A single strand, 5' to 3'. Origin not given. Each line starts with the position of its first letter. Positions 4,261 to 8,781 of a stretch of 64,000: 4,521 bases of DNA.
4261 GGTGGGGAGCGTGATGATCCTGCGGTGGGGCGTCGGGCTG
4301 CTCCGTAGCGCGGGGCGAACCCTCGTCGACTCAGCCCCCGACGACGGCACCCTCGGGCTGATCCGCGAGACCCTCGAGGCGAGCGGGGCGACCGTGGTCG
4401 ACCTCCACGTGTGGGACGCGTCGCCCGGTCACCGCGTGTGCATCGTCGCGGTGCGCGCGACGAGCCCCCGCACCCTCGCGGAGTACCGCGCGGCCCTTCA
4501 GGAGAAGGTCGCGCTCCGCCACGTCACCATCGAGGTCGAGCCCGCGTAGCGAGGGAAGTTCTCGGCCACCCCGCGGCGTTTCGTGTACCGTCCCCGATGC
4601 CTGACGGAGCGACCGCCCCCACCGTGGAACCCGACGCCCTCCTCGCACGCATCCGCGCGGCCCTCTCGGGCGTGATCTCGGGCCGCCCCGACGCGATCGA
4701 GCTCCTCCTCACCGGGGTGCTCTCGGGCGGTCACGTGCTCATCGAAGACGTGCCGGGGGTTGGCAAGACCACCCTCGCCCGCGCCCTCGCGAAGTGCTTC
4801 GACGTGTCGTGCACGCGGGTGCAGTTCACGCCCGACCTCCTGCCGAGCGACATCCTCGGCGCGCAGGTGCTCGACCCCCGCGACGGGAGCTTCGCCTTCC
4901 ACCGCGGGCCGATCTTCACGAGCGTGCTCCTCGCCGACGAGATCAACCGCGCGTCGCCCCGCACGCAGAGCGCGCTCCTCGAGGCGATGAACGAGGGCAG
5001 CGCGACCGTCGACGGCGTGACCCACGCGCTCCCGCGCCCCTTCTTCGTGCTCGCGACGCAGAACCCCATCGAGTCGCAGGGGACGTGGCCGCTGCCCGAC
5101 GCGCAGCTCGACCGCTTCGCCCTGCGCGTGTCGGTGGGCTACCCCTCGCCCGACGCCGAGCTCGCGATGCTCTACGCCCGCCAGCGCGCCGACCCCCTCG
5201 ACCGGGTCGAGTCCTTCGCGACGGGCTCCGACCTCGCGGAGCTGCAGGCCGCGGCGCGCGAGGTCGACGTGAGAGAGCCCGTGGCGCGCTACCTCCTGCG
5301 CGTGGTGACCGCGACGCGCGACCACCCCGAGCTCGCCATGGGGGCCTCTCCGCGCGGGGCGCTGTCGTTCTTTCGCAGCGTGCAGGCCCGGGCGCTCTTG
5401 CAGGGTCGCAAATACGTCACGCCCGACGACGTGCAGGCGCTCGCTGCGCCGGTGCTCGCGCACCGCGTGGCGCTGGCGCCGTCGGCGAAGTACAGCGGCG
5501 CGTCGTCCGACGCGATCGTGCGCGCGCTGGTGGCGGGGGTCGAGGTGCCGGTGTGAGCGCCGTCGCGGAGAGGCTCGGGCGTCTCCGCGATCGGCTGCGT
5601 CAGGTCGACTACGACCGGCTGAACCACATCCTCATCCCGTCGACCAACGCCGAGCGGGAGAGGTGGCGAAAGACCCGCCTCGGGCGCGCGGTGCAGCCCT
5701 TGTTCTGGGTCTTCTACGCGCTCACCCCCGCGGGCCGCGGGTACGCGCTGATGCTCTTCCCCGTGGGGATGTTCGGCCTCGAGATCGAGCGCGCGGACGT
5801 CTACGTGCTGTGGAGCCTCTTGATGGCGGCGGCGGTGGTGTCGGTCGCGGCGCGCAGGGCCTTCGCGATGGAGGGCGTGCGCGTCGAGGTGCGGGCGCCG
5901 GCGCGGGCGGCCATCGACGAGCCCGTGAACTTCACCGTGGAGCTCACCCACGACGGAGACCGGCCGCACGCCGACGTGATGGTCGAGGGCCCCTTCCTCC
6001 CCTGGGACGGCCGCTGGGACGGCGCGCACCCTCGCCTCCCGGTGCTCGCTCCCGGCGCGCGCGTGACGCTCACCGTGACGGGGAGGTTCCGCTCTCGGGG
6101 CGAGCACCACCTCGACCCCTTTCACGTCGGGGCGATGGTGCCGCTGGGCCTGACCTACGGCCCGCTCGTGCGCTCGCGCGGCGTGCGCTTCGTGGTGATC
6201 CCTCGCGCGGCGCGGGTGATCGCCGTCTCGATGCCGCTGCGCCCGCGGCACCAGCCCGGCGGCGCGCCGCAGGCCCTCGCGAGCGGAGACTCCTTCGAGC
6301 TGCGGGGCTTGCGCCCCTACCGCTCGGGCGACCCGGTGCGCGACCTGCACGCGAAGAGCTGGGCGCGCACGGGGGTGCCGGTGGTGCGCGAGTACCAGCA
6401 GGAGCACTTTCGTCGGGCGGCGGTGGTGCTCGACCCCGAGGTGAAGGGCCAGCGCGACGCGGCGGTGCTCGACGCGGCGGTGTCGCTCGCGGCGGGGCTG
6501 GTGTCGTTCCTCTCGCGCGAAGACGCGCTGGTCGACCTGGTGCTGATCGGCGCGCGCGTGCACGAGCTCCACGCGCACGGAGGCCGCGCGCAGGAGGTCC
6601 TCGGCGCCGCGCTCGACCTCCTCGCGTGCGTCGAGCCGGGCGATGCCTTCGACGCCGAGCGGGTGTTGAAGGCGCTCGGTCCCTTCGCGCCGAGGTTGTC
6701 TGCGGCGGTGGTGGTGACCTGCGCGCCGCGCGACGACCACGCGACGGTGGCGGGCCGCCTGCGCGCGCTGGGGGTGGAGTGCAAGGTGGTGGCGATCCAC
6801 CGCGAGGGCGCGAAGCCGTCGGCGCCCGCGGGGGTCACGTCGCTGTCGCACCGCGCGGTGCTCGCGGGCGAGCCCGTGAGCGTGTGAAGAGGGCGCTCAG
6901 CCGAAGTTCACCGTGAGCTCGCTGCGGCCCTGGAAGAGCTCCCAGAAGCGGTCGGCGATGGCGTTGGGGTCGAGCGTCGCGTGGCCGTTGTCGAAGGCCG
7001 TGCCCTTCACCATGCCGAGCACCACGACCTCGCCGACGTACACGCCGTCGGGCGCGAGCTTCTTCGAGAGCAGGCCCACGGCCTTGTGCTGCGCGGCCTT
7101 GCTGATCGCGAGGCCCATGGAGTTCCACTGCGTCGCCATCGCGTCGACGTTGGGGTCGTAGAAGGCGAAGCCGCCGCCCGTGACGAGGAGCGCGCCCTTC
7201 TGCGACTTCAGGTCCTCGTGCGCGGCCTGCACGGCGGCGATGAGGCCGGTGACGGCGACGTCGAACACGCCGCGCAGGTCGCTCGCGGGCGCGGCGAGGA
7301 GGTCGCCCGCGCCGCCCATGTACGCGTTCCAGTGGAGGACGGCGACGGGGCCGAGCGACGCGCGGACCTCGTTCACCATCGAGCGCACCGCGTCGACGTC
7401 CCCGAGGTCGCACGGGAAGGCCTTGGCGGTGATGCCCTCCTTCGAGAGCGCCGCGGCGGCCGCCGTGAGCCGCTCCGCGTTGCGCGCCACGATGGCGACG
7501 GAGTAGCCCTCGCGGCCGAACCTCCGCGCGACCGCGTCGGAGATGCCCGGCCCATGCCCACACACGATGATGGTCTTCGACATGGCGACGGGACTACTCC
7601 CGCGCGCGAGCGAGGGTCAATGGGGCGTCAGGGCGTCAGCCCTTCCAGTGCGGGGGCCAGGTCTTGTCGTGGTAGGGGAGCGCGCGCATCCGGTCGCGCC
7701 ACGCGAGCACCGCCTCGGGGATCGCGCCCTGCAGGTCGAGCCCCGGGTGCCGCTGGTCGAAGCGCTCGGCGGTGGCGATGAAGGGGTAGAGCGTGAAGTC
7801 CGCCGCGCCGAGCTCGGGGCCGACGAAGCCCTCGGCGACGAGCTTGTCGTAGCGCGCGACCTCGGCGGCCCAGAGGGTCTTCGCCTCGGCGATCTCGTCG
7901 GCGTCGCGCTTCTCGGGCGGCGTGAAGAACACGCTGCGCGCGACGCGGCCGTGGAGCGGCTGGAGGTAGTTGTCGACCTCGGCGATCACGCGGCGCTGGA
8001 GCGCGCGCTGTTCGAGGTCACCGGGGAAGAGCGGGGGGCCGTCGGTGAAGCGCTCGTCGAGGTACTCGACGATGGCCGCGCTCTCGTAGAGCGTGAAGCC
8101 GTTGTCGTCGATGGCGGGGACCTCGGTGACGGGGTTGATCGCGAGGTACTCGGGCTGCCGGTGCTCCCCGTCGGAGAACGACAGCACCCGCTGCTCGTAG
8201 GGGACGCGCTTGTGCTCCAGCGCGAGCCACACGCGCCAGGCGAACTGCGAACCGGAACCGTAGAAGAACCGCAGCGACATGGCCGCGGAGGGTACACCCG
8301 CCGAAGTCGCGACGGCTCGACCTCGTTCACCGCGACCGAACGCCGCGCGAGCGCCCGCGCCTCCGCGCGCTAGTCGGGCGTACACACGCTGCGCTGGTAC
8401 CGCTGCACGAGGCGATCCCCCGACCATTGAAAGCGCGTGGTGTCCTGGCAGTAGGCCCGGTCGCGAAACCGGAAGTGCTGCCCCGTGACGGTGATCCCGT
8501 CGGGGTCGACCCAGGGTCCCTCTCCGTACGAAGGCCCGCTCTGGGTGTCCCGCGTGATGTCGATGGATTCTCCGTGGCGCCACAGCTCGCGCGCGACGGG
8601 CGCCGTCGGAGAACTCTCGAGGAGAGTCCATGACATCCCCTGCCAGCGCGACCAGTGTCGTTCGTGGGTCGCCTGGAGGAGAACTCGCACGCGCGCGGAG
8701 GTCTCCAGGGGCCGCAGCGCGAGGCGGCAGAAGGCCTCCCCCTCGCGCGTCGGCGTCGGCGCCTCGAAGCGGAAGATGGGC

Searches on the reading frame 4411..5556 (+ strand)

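Call 43: search_protein_families(library=pfam, proteins=[window:4411-5556:+], max_evalue=0.001)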
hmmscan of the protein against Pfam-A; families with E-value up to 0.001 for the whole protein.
window:4411-5556:+ (381 aa): 6 families
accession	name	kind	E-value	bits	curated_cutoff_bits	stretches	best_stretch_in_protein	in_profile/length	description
PF07726.17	AAA_3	-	1.3e-60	203.5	27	1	108-237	1-130/131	ATPase family associated with various cellular activities (AAA)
PF17863.7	AAA_lid_2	-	3.5e-22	78.3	22.7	1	301-371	2-72/74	AAA lid domain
PF07728.20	AAA_5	-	3.2e-11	43.8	22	1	109-236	2-139/139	AAA domain (dynein-related subfamily)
PF20030.5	bpMoxR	-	3.3e-07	30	27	1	85-259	10-183/205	MoxR domain in the MoxR-vWA-beta-propeller ternary systems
PF00004.35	AAA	-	3.6e-06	27.9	21.2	1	114-240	6-127/131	ATPase family associated with various cellular activities (AAA)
PF05496.18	RuvB_N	-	0.00042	20.5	27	0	107-194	34-109/159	Holliday junction DNA helicase RuvB P-loop domain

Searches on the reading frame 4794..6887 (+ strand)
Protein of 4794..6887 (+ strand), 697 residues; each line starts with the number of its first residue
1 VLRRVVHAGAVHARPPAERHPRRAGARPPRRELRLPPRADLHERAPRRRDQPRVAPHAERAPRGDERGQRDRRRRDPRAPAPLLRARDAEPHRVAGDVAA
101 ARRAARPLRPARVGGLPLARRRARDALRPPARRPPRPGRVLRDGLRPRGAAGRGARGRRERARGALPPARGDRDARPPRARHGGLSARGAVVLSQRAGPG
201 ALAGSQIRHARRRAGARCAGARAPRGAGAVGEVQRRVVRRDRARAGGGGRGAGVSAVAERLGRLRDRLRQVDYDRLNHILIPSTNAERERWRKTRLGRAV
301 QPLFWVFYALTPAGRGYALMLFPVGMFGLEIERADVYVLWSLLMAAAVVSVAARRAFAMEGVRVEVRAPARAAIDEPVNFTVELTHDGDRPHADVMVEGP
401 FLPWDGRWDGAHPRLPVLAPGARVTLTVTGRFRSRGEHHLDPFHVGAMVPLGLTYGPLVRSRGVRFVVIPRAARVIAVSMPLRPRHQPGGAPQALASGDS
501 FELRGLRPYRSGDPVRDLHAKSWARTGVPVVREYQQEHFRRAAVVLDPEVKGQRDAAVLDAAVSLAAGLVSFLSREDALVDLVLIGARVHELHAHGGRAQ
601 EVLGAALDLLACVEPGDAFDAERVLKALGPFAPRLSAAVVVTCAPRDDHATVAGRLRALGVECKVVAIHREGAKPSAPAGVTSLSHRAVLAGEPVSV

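Call 75: search_protein_families(library=pfam, proteins=[window:4794-6887:+], max_evalue=0.001)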
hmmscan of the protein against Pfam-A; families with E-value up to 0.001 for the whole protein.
window:4794-6887:+ (697 aa): 1 family
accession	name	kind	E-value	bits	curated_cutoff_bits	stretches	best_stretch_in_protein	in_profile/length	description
PF01882.25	DUF58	-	3.4e-07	30.1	23.4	1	507-669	3-167/216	Protein of unknown function DUF58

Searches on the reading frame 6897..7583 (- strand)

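Call 43: search_protein_families(library=pfam, proteins=[window:6897-7583:-], max_evalue=0.001)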
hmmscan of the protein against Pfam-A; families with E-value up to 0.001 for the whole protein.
window:6897-7583:- (228 aa): 3 families
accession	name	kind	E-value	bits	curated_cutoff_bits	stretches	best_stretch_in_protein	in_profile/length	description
PF00106.31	adh_short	-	2.5e-23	83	26.6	1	3-197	1-186/195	short chain dehydrogenase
PF13561.12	adh_short_C2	-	1.9e-16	60.8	27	1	13-193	7-177/236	Enoyl-(Acyl carrier protein) reductase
PF08659.16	KR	-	4.9e-06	27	22.6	1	4-120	2-122/180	KR domain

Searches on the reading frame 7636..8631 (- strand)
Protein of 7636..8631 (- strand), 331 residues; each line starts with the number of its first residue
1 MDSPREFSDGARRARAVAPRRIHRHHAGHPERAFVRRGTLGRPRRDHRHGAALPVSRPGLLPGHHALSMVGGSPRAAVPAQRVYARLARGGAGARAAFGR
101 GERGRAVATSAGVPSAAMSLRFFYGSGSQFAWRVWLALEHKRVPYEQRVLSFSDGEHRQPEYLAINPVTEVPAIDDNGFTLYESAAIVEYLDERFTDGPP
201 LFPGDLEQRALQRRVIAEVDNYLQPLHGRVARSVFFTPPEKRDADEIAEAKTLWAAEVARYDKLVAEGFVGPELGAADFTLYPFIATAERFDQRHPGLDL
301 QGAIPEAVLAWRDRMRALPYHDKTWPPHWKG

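Call 75: search_protein_families(library=pfam, proteins=[window:7636-8631:-], max_evalue=0.001)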
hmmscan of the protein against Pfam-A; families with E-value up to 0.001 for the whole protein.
window:7636-8631:- (331 aa): 4 families
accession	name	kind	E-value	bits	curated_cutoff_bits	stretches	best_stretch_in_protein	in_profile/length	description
PF13409.12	GST_N_2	-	1.2e-18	67.9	25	1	128-194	2-70/70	Glutathione S-transferase, N-terminal domain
PF13417.12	GST_N_3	-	5.4e-17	62.3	22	1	127-196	6-72/75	Glutathione S-transferase, N-terminal domain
PF02798.26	GST_N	-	1.4e-15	57.8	20.9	1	118-193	1-76/76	Glutathione S-transferase, N-terminal domain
PF13410.11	GST_C_2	-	7.1e-05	23.3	24.9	1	246-314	3-69/69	Glutathione S-transferase, C-terminal domain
